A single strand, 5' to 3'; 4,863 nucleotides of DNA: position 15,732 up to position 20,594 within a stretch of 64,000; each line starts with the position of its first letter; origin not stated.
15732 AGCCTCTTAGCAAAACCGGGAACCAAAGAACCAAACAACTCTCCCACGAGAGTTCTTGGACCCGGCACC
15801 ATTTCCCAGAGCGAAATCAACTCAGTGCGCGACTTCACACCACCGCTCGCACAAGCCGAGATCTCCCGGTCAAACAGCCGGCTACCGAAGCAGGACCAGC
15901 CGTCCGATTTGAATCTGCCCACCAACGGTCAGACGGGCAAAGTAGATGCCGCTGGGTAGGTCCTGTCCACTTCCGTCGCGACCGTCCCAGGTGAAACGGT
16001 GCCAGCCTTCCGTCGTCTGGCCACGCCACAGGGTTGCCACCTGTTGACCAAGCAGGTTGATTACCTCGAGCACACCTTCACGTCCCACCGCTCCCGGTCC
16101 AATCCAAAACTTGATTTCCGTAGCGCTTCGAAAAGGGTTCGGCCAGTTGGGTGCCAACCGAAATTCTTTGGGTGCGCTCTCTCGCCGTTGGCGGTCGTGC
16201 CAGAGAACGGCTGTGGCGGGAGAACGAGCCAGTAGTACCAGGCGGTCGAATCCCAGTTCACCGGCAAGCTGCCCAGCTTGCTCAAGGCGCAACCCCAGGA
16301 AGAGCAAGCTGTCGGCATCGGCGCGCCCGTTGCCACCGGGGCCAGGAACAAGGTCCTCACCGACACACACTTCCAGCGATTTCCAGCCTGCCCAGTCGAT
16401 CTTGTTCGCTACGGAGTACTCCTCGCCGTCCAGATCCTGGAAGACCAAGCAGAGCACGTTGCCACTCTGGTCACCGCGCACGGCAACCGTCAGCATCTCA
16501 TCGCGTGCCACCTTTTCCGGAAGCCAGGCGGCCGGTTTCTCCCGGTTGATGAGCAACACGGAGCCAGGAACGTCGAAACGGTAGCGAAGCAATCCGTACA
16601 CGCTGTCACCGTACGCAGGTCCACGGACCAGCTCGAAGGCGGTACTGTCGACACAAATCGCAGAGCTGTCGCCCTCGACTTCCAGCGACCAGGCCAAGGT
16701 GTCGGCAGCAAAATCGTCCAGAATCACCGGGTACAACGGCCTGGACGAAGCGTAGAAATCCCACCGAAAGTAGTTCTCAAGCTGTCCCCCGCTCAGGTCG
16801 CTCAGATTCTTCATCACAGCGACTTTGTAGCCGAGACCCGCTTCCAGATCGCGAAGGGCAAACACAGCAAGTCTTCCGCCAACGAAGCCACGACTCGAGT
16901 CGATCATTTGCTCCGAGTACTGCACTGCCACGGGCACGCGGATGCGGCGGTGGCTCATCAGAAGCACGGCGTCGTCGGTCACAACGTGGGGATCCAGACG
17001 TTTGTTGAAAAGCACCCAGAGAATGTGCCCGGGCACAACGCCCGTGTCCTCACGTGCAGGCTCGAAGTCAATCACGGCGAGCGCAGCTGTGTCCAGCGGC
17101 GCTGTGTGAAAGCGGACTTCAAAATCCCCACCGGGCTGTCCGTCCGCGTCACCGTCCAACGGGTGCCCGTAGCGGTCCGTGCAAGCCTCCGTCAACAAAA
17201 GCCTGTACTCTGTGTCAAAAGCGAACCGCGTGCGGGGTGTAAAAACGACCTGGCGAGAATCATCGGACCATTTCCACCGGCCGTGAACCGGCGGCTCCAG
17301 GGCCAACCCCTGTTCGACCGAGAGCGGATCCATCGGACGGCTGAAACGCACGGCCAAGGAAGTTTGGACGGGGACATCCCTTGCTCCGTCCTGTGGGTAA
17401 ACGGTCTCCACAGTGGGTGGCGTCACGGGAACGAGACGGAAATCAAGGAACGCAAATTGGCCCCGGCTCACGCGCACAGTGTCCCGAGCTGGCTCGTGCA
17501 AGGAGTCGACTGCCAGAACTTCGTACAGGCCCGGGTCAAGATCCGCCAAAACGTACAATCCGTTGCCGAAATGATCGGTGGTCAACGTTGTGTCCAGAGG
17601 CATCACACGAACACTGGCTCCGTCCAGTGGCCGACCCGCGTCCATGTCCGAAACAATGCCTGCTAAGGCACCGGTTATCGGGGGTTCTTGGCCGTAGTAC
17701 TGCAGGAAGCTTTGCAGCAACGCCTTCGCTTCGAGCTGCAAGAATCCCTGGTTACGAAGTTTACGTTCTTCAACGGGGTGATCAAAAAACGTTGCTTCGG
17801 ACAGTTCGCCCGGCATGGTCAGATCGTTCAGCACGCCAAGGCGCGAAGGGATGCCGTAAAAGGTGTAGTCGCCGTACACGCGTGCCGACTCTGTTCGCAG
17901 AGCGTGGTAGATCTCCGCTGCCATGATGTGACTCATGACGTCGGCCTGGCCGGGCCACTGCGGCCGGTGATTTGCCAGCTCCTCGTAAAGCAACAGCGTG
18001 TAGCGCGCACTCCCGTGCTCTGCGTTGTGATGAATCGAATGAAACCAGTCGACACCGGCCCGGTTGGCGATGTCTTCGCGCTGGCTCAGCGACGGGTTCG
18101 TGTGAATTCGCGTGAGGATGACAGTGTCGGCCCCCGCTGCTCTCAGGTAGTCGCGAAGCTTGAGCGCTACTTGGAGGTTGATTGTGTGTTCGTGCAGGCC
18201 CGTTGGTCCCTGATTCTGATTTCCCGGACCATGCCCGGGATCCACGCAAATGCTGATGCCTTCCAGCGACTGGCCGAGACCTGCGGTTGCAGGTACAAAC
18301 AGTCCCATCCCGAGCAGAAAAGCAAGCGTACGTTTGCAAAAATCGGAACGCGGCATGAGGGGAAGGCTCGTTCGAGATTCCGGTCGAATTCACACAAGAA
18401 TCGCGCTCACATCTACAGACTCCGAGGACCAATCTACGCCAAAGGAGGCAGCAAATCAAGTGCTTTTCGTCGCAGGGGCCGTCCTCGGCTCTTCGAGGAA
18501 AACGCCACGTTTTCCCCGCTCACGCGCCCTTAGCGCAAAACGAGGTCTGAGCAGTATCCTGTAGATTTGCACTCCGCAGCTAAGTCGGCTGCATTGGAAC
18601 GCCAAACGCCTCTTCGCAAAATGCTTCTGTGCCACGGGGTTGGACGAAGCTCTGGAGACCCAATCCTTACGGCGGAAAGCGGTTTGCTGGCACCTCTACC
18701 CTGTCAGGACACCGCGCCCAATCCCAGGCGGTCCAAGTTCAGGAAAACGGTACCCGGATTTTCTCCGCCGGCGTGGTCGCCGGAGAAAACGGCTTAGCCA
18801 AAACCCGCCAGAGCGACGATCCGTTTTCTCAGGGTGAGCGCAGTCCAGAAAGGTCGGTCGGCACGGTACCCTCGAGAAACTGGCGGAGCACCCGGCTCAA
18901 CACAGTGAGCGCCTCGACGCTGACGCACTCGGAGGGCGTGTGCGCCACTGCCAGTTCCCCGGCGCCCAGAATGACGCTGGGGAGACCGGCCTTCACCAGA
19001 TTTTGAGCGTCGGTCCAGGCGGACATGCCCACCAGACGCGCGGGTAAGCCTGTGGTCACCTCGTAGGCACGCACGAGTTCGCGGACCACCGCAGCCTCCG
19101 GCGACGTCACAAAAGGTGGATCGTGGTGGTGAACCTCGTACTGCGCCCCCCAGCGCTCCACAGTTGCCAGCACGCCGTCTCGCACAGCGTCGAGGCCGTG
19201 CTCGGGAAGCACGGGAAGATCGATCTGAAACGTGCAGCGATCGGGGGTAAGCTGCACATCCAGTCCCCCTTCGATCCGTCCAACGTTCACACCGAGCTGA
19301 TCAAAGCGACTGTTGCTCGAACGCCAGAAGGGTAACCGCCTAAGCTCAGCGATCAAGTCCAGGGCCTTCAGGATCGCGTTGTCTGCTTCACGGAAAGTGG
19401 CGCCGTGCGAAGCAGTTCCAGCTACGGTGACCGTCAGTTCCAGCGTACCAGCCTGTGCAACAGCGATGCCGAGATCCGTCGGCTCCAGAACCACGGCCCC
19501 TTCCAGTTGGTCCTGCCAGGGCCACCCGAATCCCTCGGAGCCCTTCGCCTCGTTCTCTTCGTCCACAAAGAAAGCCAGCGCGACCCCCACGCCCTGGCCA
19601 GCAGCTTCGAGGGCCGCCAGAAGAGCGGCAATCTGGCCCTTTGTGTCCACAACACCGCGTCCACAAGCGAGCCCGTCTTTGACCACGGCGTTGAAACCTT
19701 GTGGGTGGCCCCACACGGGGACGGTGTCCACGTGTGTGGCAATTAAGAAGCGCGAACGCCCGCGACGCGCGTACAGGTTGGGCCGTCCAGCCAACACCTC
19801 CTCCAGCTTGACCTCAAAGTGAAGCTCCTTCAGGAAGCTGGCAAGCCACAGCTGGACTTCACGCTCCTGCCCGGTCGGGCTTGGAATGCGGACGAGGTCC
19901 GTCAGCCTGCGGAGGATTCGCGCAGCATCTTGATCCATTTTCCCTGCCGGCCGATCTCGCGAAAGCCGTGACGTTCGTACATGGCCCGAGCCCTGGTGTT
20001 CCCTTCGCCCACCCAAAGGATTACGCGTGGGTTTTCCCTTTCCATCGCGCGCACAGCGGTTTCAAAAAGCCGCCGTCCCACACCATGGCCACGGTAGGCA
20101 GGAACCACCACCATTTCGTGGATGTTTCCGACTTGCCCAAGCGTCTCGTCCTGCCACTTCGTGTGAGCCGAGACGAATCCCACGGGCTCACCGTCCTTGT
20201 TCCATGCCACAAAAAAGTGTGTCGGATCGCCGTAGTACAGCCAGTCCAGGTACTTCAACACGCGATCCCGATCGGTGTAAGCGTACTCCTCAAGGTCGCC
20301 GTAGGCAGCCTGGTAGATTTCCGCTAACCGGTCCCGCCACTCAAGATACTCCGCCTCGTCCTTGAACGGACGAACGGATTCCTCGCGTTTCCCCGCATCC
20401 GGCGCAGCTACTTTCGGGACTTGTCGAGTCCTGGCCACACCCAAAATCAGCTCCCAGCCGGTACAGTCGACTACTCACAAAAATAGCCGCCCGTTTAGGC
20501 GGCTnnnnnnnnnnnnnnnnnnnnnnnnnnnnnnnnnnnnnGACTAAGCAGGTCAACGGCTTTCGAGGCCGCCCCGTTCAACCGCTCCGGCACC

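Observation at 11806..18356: Two paralogous 820-aa surface-secreted peptidoglycan amidases flanking a periplasmic TolB-like propeller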

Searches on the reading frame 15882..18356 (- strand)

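Call 3: search_protein_families(library=pfam, proteins=[window:15882-18356:-], max_evalue=0.1)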
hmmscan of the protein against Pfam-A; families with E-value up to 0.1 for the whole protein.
window:15882-18356:- (824 aa): 4 families
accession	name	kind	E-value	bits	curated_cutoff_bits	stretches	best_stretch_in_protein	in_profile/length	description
PF01520.23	Amidase_3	-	5.1e-22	79.2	27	1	36-214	1-169/174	N-acetylmuramoyl-L-alanine amidase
PF13205.12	Big_5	-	1.2e-20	74.6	23.6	2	312-403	3-98/105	Bacterial Ig-like domain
PF13860.13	FlgD_ig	-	1.5e-07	31.7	27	1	760-807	24-71/79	FlgD Ig-like domain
PF13620.12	CarboxypepD_reg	-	6.8e-07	30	32.3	1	231-308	2-81/82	Carboxypeptidase regulatory-like domain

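Call 5: search_protein_families(library=ncbifam, proteins=[window:15882-18356:-], max_evalue=0.1)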
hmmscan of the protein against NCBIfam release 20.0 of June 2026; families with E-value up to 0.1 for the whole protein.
window:15882-18356:- (824 aa): 11 families
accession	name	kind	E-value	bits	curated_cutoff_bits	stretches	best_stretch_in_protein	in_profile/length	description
TIGR02883.1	spore_cwlD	equivalog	2e-11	44.4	221.55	1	36-220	3-189/189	N-acetylmuramoyl-L-alanine amidase CwlD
NF052345.1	S_layer_anammox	exception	8.3e-10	36.7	1400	1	226-330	1310-1412/1596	Kustd1514 family S-layer glycoprotein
NF007652.1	PRK10319.1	equivalog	2.1e-07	30.5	400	1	36-111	60-137/291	N-acetylmuramoyl-L-alanine amidase AmiA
NF007751.0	PRK10431.1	equivalog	9.9e-07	27.6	532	1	27-112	185-272/445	N-acetylmuramoyl-L-alanine amidase AmiB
TIGR04183.1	Por_Secre_tail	domain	8.4e-06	25.7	23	1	738-821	2-70/72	T9SS type A sorting domain-containing protein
NF033707.1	T9SS_sortase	equivalog_domain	1.1e-05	23.3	420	1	737-812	1001-1078/1095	type IX secretion system sortase PorU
NF005176.1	PRK06655.1-1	equivalog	0.00037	20.5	230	1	765-807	103-145/197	flagellar hook assembly protein FlgD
NF038140.1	amidase_Rv3717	exception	0.00049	19.6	335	1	51-116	62-129/233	Rv3717 family N-acetylmuramoyl-L-alanine amidase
NF038267.1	amidase_AmiC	exception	0.0015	17.3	700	0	34-112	187-267/407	N-acetylmuramoyl-L-alanine amidase AmiC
NF052323.1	T9SSA_dep_M6i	equivalog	0.042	11.7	600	1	737-811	960-1026/1043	T9SS-dependent M6-like inactivated metalloprotease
NF009453.0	PRK12813.1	equivalog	0.079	12.5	264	0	772-806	134-168/223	flagellar basal body rod modification protein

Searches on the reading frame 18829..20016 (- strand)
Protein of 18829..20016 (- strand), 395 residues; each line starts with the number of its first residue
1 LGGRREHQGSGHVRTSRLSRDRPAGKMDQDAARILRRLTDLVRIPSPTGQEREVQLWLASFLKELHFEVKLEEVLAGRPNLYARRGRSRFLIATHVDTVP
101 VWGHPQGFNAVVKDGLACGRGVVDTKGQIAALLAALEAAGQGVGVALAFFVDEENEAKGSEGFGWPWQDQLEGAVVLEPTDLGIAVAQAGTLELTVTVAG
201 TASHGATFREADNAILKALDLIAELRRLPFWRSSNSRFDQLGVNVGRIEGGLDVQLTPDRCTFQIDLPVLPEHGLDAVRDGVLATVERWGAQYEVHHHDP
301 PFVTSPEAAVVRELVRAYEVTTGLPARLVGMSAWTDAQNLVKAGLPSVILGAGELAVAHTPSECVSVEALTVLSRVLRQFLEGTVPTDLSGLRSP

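Call 60: search_protein_families(library=ncbifam, proteins=[window:18829-20016:-], max_evalue=0.00001)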
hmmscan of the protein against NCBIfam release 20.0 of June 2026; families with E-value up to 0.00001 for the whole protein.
window:18829-20016:- (395 aa): 38 families (the best 25 are shown)
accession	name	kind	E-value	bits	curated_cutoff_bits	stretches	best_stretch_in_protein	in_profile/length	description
NF006404.0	PRK08652.1-2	equivalog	5.1e-52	176.9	348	1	33-377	2-321/332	acetylornithine deacetylase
TIGR01910.1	DapE-ArgE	subfamily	3.9e-49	167.8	217.6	1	37-371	3-368/373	ArgE/DapE family deacylase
TIGR01900.1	dapE-gram_pos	equivalog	7.4e-41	140.2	304.2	1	35-382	6-351/351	succinyl-diaminopimelate desuccinylase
NF006399.0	PRK08651.1-2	equivalog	1.3e-37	129.8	381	2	33-227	5-215/405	succinyl-diaminopimelate desuccinylase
NF006403.0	PRK08652.1-1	equivalog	7.3e-37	127.2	427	1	33-378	8-344/354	acetylornithine deacetylase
TIGR01892.1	AcOrn-deacetyl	equivalog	3.5e-35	121.7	297.7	1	52-379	18-363/365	acetylornithine deacetylase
NF009557.0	PRK13009.1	equivalog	2.4e-32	112.5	284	1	34-383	5-373/377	succinyl-diaminopimelate desuccinylase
NF005710.0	PRK07522.1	subfamily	1.1e-31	110.4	412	1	37-383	13-387/391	acetylornithine deacetylase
NF006439.0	PRK08737.1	equivalog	5.1e-30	104.7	345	1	66-377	42-357/364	acetylornithine deacetylase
NF006365.0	PRK08588.1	subfamily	1.6e-29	103.4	289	1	36-374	11-370/383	succinyl-diaminopimelate desuccinylase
NF006405.0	PRK08652.1-3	equivalog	6.6e-28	97.9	455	1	58-381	27-361/367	acetylornithine deacetylase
NF003367.0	PRK04443.1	equivalog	1e-27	97.4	363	1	36-379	11-344/349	[LysW]-lysine hydrolase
NF006402.0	PRK08651.1-5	equivalog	1.9e-27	96.2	369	1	73-382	46-365/369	succinyl-diaminopimelate desuccinylase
TIGR01246.1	dapE_proteo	equivalog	1.2e-25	90.4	361.8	1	38-382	5-368/370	succinyl-diaminopimelate desuccinylase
NF005306.0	PRK06837.1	subfamily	2.9e-25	89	376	1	84-377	95-414/427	ArgE/DapE family deacylase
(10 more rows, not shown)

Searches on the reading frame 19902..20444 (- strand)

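Call 60: search_protein_families(library=ncbifam, proteins=[window:19902-20444:-], max_evalue=0.00001)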
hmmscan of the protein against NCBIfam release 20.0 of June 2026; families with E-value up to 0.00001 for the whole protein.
window:19902-20444:- (180 aa): 10 families
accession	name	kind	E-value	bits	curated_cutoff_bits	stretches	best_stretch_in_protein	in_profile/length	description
TIGR01575.1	rimI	equivalog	2.9e-14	53.3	86.4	1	63-170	20-121/132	ribosomal protein S18-alanine N-acetyltransferase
TIGR03448.1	mycothiol_MshD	equivalog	1.2e-13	51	163.1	1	7-164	140-288/294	mycothiol synthase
NF040503.1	resist_ArsN1a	equivalog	2e-07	30.9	170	1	58-168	30-140/159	arsinothricin resistance N-acetyltransferase ArsN1 family A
NF005921.0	PRK07922.1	equivalog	7.3e-07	29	180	1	56-165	27-127/170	amino-acid N-acetyltransferase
NF007807.0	PRK10514.1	equivalog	8e-07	29.1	134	1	106-167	71-128/147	acetyltransferase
NF000482.1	AAC_3_XI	exception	1.7e-06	27.9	300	1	99-176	69-147/148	aminoglycoside N-acetyltransferase AAC(3)-XI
NF002959.0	PRK03624.1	equivalog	4.2e-06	26.5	124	1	103-163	70-131/147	GNAT family acetyltransferase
NF053587.1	SpmdActasePaiA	equivalog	6e-06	26.1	250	1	77-166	62-152/172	spermidine/spermine N(1)-acetyltransferase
NF040501.1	resist_ArsN2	equivalog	6.3e-06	25.8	125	1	75-167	24-107/133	arsenic resistance N-acetyltransferase ArsN2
NF007530.0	PRK10146.1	equivalog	7.7e-06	26.2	142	1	81-130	52-101/144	aminoalkylphosphonate N-acetyltransferase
